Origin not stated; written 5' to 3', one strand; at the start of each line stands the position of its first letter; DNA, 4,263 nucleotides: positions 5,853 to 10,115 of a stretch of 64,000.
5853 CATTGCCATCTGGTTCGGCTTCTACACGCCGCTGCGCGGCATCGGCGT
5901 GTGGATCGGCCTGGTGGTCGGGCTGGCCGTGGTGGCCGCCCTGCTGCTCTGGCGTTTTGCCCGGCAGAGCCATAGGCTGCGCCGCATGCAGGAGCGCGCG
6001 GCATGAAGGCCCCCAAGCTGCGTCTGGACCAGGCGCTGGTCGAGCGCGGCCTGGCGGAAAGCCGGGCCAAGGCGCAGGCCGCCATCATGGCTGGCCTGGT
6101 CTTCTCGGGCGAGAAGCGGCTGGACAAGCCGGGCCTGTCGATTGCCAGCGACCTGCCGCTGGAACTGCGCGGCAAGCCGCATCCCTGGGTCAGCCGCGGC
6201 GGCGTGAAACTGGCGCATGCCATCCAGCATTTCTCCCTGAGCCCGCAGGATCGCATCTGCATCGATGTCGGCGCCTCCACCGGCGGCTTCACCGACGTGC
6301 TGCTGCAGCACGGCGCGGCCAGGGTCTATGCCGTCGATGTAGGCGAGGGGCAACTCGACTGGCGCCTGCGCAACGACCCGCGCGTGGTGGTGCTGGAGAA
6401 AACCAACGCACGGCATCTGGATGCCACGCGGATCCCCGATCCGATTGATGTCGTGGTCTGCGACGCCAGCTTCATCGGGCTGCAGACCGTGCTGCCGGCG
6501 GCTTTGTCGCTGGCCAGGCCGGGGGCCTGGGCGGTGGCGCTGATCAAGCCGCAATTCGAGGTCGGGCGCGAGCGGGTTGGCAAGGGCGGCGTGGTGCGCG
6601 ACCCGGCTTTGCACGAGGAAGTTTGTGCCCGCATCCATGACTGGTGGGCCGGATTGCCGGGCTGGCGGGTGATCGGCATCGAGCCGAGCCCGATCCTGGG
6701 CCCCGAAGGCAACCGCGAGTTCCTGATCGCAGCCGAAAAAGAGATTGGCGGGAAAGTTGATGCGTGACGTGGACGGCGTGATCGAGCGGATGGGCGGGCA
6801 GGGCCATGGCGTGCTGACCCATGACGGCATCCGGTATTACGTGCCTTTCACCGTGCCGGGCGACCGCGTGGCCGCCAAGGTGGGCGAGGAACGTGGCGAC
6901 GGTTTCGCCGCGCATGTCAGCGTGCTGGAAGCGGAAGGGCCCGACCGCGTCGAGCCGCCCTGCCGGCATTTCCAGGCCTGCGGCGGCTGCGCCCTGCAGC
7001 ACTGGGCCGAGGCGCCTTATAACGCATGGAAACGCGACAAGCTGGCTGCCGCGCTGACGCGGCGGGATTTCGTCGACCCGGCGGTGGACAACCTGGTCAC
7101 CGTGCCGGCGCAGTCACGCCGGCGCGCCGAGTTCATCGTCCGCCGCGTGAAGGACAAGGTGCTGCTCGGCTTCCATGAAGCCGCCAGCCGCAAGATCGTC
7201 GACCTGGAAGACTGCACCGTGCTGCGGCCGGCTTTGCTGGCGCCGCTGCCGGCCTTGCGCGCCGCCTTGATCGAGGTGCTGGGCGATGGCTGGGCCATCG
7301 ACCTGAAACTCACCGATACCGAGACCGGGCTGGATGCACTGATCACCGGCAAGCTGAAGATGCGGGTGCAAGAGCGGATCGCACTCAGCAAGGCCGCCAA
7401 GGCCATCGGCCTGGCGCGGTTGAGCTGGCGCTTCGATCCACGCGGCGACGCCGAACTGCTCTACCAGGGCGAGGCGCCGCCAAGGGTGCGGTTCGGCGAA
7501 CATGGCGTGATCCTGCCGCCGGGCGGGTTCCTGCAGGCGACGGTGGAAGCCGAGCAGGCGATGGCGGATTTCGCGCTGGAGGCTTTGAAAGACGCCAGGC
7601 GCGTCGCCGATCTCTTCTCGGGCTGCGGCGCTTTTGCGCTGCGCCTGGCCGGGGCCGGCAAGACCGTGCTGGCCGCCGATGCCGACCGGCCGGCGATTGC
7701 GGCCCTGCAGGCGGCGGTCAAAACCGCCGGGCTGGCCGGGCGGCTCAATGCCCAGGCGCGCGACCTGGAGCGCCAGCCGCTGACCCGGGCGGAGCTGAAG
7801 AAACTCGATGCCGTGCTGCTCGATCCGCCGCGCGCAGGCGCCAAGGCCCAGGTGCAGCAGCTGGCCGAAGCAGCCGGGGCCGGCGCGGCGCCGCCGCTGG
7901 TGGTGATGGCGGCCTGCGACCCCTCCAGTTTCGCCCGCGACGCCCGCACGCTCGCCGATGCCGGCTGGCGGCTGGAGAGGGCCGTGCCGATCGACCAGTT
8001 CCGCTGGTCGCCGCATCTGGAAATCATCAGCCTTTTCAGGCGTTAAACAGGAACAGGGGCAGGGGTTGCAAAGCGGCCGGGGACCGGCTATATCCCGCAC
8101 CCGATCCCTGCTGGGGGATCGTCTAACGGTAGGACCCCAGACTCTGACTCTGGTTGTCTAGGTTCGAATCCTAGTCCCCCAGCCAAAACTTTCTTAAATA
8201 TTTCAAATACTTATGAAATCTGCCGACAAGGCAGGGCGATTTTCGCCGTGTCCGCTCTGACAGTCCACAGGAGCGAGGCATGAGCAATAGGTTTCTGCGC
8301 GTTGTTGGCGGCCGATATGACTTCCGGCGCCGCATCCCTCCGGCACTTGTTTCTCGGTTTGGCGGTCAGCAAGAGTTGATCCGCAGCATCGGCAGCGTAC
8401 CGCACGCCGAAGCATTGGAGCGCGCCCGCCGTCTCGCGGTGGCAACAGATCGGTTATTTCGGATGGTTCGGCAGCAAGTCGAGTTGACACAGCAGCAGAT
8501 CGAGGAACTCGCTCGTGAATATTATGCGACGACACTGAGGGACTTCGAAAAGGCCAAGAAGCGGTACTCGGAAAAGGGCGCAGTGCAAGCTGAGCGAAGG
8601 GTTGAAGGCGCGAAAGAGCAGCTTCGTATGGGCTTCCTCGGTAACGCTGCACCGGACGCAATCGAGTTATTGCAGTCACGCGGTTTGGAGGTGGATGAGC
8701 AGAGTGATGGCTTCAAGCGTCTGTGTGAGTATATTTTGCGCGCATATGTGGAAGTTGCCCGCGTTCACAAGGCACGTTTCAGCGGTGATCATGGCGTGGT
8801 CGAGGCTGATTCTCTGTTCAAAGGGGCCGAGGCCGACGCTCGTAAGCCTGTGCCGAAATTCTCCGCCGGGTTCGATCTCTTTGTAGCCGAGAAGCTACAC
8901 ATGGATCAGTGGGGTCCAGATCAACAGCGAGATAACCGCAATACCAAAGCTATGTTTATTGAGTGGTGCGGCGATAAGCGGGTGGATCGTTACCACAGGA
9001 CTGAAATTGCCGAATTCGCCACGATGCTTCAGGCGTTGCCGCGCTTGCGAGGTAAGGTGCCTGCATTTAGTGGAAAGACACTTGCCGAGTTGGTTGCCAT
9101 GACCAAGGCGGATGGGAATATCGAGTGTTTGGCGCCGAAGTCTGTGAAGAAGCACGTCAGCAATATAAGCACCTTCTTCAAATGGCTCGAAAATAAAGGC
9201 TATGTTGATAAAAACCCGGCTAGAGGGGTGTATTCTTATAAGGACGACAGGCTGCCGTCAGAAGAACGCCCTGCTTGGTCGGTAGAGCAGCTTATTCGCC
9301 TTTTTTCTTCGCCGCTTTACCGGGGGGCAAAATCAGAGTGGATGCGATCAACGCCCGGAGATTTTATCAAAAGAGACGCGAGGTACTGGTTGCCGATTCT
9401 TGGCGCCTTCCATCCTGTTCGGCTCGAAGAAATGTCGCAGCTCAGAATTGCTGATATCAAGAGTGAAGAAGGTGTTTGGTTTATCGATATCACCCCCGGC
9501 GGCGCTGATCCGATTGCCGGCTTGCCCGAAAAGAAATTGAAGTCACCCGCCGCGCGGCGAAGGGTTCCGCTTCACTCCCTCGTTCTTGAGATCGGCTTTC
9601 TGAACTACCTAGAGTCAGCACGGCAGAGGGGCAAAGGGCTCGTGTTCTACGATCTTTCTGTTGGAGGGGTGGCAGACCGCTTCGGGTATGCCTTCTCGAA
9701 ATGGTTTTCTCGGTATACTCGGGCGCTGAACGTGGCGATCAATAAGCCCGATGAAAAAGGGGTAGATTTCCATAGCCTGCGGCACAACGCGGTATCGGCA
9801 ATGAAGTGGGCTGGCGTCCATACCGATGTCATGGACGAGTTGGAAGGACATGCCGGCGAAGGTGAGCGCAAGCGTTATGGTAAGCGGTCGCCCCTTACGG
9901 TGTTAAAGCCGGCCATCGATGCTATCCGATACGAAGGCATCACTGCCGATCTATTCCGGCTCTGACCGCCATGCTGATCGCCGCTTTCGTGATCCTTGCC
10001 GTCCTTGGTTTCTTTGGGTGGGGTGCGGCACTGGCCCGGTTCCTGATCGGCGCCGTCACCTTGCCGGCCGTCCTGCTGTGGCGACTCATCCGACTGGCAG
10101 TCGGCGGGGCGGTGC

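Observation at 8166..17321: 9.1-kb tRNA-Gln element combining a tyrosine integrase, candidate HUH Rep, serine recombinase and unknown operon: possible new satellite or integrative-plasmid family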

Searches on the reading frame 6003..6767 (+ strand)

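Call 21: search_protein_families(library=pfam, proteins=[window:6003-6767:+], max_evalue=0.01)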
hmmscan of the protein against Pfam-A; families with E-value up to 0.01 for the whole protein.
window:6003-6767:+ (254 aa): 6 families
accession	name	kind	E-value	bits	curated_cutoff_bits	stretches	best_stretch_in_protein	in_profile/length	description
PF01728.25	FtsJ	-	5.9e-49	166.9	24.1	1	62-245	1-180/181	FtsJ-like methyltransferase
PF01479.30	S4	-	2.2e-07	30.9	22.8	1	6-44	1-39/48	S4 domain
PF08241.18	Methyltransf_11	-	5.3e-05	24.2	21.2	1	87-160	1-73/95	Methyltransferase domain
PF13649.12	Methyltransf_25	-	9.3e-05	23.5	27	1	87-158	2-75/97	Methyltransferase domain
PF08242.18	Methyltransf_12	-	0.00032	21.8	30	1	87-157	1-75/98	Methyltransferase domain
PF13489.12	Methyltransf_23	-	0.002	18.3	27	1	69-153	8-87/164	Methyltransferase domain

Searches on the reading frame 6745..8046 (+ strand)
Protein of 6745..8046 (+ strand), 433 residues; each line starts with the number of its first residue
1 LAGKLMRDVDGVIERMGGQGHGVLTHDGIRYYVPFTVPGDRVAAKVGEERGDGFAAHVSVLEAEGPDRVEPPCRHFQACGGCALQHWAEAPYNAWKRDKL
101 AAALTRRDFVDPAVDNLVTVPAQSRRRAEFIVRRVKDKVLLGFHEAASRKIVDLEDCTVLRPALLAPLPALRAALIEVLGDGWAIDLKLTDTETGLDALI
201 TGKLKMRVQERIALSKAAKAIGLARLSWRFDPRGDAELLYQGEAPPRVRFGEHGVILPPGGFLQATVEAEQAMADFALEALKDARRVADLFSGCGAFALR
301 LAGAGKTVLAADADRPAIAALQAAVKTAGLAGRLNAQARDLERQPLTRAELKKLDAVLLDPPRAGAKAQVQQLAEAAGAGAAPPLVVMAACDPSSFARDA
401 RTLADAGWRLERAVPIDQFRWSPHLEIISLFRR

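Call 21: search_protein_families(library=pfam, proteins=[window:6745-8046:+], max_evalue=0.01)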
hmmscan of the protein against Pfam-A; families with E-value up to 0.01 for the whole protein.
window:6745-8046:+ (433 aa): 5 families
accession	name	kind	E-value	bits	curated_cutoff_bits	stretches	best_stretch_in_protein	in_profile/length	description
PF05958.17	tRNA_U5-meth_tr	-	1.1e-10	41.5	23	1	261-427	178-350/357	tRNA (Uracil-5-)-methyltransferase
PF03602.21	Cons_hypoth95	-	1.5e-05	25.2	24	1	284-368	42-128/182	Conserved hypothetical protein 95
PF05175.20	MTS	-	9.1e-05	22.6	23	1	277-376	23-121/170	Methyltransferase small domain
PF02086.21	MethyltransfD12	-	0.00087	19.5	22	1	282-327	17-64/253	D12 class N6 adenine-specific DNA methyltransferase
PF09445.16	Methyltransf_15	-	0.0015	18.5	22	1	285-367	2-85/165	RNA cap guanine-N2 methyltransferase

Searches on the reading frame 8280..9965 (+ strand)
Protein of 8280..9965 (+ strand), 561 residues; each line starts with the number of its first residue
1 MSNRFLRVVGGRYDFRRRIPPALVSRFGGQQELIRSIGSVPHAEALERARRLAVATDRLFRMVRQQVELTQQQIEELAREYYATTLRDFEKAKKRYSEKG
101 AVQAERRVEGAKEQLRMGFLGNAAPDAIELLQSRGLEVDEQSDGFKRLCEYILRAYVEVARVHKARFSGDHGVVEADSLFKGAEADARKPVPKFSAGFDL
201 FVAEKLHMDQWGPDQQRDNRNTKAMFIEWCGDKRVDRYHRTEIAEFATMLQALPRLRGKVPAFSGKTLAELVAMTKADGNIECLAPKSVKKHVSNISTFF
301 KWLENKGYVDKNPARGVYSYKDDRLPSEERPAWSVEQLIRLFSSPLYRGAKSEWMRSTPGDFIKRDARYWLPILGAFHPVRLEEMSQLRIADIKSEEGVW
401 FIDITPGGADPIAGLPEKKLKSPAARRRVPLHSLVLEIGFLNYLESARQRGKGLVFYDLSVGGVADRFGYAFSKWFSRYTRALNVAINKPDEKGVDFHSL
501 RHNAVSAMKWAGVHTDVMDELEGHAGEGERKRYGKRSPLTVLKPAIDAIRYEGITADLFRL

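Call 8: search_protein_families(library=pfam, proteins=[window:8280-9965:+], max_evalue=0.1)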
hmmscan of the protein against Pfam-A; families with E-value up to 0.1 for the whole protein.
window:8280-9965:+ (561 aa): 3 families
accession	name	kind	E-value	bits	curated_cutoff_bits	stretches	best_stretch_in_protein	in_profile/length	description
PF20172.3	DUF6538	-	2.3e-10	40.5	27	1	7-65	5-60/60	Domain of unknown function (DUF6538)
PF00589.27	Phage_integrase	-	1.2e-05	25.6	27.1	1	380-533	36-165/172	Phage integrase family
PF13495.12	Phage_int_SAM_4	-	0.0002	22.2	27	0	224-252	27-55/85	Phage integrase, N-terminal SAM-like domain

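Call 9: search_protein_families(library=padloc, proteins=[window:8280-9965:+], max_evalue=0.1)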
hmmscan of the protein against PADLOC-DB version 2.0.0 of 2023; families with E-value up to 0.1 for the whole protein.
window:8280-9965:+ (561 aa): 1 family
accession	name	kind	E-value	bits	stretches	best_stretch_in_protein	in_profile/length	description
PDLC00814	Cyclase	-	0.029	11.7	1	420-539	181-292/295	oligonucleotide-cyclase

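Call 10: search_protein_families(library=phrogs, proteins=[window:8280-9965:+], max_evalue=0.1)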
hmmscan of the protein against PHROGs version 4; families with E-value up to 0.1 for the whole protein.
window:8280-9965:+ (561 aa): 3 families
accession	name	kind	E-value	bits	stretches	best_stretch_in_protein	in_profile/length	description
phrog_1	-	integration and excision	2.3e-23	84.3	1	58-539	81-437/611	integrase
phrog_216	-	integration and excision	0.00064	19.9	1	290-537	16-225/301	integrase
phrog_8161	-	unknown function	0.023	15.6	0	54-102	10-60/80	-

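Call 11: search_protein_families(library=ncbifam, proteins=[window:8280-9965:+], max_evalue=0.1)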
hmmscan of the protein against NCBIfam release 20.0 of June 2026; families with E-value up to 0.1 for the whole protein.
window:8280-9965:+ (561 aa): 5 families
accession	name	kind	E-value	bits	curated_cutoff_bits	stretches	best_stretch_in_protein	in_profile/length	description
TIGR02224.1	recomb_XerC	equivalog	6.2e-06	25.8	335.15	1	240-327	22-105/295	tyrosine recombinase XerC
TIGR02225.1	recomb_XerD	equivalog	1.2e-05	24.8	329.6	1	240-400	22-158/290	site-specific tyrosine recombinase XerD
NF040815.2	recomb_XerA_Arch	equivalog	0.0018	17.9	220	0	287-412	58-157/263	site-specific tyrosine recombinase/integron integrase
NF001399.0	PRK00283.1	subfamily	0.0066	15.7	279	1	264-400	52-168/300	tyrosine recombinase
NF002331.0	PRK01287.1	subfamily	0.0079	15.2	371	0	274-328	87-140/365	site-specific tyrosine recombinase XerC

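Call 37: find_related_loci(query=A3, collection=genome_contigs, flank=10000)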
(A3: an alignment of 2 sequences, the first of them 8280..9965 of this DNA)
Query A3 (561 aa) in genome_contigs; peptide patterns used: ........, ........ (x = any residue, [..] = any of these).
169 stretches matched a pattern, but none encodes a relative of the query by tblastn (E <= 1e-3).

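Call 105: find_related_loci(query=A3, collection=viral_contigs, flank=10000)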
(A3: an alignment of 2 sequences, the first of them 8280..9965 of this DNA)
Query A3 (561 aa) in viral_contigs; peptide patterns used: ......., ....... (x = any residue, [..] = any of these).
72 stretches matched a pattern, but none encodes a relative of the query by tblastn (E <= 1e-3).
